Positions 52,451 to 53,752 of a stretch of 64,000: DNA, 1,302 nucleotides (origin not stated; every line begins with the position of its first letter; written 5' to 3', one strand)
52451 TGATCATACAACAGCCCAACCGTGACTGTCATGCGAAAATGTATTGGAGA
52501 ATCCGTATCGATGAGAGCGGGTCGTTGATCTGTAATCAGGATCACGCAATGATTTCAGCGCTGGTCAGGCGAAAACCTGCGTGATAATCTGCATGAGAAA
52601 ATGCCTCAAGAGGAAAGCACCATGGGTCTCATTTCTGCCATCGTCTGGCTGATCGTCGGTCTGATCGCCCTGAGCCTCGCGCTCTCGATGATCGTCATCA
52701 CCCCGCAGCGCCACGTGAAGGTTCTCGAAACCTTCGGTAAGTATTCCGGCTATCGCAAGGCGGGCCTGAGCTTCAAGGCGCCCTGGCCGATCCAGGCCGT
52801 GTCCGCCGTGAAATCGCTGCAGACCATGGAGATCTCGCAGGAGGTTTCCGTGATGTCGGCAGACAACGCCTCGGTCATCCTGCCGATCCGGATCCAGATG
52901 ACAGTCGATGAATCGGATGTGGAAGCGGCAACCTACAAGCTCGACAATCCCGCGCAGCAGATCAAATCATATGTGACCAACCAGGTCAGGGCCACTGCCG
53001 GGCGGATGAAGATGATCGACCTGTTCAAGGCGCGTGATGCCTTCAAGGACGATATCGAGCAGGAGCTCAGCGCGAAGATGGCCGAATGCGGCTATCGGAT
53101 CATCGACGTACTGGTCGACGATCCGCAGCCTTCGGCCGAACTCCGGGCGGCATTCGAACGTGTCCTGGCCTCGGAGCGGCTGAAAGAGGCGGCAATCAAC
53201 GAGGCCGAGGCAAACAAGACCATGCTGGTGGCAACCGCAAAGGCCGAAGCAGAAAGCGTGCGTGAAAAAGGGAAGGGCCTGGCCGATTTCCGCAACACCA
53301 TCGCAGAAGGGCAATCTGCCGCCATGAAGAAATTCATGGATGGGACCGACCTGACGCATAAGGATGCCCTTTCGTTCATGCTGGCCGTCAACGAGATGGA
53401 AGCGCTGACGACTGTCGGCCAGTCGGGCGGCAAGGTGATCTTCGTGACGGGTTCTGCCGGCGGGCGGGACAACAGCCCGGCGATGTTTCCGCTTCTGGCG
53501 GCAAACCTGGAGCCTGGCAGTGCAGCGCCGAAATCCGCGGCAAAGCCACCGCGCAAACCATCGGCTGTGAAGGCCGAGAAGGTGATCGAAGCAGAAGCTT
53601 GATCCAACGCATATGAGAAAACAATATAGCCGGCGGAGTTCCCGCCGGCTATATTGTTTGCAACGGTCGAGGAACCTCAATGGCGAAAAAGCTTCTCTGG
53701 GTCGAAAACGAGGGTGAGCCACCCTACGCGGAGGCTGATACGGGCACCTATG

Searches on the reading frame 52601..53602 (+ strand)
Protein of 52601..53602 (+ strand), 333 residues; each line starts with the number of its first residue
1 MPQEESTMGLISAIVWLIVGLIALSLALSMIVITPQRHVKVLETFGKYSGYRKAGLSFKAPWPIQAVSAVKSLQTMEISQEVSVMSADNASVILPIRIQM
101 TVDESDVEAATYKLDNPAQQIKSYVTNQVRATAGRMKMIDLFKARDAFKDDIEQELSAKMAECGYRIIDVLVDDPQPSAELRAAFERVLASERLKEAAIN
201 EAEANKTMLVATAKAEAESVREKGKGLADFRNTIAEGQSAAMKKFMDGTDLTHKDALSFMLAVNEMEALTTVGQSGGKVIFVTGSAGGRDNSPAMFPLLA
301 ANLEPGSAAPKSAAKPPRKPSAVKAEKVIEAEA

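Call 11: search_protein_families(library=pfam, proteins=[window:52601-53602:+], max_evalue=0.01)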
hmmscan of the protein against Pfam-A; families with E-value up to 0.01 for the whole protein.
window:52601-53602:+ (333 aa): 1 family
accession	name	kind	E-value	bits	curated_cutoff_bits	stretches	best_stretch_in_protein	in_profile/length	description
PF01145.31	Band_7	-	2.1e-33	116.3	23.6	1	33-205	2-175/176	SPFH domain / Band 7 family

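Call 61: find_encoding_contigs(protein=window:52601-53602:+, flank=10000, max_places=1)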
Protein window:52601-53602:+ (333 aa): no gene with exactly this product is on record in the collection.
